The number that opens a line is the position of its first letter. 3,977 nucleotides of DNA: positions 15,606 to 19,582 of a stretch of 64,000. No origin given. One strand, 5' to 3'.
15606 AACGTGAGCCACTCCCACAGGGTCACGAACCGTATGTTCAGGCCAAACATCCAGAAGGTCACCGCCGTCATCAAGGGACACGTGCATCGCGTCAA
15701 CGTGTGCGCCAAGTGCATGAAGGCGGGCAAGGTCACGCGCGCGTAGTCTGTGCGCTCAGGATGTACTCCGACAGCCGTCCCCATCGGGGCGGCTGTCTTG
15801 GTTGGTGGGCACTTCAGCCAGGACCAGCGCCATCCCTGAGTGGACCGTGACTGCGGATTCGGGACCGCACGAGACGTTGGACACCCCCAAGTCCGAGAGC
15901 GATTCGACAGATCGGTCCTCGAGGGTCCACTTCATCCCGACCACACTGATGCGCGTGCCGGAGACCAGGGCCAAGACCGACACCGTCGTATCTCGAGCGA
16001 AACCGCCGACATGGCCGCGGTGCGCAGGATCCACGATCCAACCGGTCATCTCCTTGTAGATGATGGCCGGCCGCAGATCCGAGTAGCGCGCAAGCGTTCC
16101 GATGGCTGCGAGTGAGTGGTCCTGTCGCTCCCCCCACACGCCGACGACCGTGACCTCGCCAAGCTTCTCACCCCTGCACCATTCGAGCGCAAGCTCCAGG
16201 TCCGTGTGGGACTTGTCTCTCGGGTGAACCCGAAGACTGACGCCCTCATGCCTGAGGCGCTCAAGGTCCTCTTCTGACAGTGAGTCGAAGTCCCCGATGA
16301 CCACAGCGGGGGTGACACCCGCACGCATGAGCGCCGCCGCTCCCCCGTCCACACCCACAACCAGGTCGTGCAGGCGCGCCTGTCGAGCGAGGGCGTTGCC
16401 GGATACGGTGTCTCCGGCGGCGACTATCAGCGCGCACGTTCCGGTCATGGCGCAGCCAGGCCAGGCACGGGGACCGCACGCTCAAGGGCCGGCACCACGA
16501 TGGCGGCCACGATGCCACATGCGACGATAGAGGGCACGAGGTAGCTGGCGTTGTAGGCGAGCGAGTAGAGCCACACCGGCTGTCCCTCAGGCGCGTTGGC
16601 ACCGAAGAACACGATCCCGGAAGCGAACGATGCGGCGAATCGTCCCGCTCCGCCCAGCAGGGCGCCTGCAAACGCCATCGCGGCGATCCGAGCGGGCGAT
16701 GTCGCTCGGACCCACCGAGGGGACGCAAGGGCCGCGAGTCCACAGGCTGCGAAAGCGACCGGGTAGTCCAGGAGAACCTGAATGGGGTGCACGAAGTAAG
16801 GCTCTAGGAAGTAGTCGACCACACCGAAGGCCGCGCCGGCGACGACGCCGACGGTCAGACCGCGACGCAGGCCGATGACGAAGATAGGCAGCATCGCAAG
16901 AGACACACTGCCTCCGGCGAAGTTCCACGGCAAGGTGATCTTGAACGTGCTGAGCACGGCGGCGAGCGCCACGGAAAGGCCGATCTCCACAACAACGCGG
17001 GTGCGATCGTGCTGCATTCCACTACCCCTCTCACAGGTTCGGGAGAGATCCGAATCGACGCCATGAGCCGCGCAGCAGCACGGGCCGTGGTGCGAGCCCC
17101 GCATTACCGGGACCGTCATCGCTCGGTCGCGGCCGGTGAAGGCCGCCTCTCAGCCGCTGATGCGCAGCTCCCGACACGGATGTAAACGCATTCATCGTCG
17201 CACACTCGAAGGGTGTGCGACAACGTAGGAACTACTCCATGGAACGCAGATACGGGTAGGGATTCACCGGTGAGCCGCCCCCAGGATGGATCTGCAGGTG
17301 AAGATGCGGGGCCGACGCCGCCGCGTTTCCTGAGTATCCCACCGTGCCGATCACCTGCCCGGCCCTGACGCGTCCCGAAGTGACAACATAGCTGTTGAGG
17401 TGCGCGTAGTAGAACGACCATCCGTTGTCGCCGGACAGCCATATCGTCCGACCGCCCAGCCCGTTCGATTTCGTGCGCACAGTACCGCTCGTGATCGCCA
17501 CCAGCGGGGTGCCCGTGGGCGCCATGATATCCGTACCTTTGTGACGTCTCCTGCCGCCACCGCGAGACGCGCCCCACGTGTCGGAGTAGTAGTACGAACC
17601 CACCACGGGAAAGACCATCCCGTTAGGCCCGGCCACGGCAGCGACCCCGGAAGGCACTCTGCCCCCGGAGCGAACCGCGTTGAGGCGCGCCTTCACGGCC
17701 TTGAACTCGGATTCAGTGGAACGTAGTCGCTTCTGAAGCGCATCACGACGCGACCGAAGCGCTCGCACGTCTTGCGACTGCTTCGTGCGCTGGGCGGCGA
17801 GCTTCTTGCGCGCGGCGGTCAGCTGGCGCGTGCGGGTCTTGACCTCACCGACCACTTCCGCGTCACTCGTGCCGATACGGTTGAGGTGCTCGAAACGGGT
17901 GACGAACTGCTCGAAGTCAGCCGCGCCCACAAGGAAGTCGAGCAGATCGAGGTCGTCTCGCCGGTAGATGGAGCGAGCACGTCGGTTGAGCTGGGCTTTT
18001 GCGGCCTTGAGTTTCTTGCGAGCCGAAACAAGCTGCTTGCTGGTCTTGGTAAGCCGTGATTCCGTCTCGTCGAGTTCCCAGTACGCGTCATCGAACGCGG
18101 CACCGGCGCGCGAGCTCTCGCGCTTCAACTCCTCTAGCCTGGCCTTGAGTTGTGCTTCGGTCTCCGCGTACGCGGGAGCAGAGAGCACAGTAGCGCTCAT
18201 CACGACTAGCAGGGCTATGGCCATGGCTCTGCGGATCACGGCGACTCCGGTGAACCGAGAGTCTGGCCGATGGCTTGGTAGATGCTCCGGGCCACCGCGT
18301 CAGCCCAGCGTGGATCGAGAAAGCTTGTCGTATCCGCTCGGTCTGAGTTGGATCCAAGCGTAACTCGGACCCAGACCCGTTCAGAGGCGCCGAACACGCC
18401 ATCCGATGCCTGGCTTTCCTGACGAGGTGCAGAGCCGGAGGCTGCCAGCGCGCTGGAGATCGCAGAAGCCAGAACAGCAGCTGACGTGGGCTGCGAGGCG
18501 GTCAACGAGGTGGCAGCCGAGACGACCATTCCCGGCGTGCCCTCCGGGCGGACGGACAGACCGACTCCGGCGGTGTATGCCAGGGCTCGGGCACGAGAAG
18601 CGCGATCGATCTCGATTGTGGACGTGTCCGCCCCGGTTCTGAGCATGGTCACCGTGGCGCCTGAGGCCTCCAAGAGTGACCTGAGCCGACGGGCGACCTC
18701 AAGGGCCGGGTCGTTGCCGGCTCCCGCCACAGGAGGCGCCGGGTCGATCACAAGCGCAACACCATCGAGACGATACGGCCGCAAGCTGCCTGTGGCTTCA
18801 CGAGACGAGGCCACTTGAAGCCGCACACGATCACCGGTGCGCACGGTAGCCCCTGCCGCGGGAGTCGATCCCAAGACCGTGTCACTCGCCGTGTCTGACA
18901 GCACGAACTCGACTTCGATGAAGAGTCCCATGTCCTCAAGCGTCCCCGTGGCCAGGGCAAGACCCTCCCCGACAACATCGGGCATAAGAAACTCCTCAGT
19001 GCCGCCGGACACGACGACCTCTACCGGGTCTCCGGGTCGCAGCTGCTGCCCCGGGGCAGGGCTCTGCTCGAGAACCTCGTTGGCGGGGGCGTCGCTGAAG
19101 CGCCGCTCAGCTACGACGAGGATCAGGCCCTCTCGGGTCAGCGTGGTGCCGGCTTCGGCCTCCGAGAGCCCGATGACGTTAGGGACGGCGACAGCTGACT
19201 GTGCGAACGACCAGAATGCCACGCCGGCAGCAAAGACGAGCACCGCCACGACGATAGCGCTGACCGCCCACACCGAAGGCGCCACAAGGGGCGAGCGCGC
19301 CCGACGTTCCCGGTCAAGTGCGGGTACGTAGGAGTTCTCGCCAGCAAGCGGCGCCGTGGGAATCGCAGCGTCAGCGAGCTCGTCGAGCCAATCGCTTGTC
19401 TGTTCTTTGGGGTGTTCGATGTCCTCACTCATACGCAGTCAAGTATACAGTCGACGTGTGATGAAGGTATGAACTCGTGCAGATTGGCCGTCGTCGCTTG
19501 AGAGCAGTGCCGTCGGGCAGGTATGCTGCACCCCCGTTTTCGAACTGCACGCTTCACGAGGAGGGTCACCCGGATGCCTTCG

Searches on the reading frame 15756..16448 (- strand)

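Call 12: search_protein_families(library=pfam, proteins=[window:15756-16448:-], max_evalue=0.0001)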
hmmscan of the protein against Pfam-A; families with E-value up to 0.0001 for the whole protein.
window:15756-16448:- (230 aa): 2 families
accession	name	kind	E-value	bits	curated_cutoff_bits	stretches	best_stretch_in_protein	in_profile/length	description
PF04263.21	TPK_catalytic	-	3e-23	82.3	30.7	1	27-124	8-106/113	Thiamin pyrophosphokinase, catalytic domain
PF04265.19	TPK_B1_binding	-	9.6e-05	22.4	22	0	154-204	12-64/67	Thiamin pyrophosphokinase, vitamin B1 binding domain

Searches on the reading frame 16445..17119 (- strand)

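Call 12: search_protein_families(library=pfam, proteins=[window:16445-17119:-], max_evalue=0.0001)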
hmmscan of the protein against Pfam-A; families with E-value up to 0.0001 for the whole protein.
window:16445-17119:- (224 aa): 1 family
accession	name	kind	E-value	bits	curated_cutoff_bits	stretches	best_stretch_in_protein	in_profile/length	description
PF09515.15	Thia_YuaJ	-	3.8e-46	157.9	25.8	1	43-212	1-172/177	Thiamine transporter protein (Thia_YuaJ)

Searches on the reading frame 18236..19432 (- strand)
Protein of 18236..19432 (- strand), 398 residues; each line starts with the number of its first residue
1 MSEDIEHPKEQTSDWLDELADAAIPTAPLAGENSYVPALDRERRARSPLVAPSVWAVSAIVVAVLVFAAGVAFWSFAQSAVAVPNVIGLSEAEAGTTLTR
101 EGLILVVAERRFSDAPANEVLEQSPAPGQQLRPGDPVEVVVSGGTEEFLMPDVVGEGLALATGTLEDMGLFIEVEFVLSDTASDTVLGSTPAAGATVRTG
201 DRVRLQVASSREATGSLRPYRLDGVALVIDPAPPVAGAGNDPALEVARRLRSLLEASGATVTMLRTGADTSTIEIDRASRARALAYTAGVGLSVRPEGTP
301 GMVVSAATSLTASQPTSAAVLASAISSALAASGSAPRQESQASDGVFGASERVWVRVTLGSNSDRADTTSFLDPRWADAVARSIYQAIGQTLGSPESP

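Call 12: search_protein_families(library=pfam, proteins=[window:18236-19432:-], max_evalue=0.0001)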
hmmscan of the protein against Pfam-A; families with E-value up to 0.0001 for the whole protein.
window:18236-19432:- (398 aa): 2 families
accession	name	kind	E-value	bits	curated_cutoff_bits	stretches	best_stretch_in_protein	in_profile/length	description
PF03793.24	PASTA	-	5.5e-24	84.3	23.2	2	81-142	1-63/64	PASTA domain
PF01520.23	Amidase_3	-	3.4e-05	24.4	27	1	243-389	26-173/174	N-acetylmuramoyl-L-alanine amidase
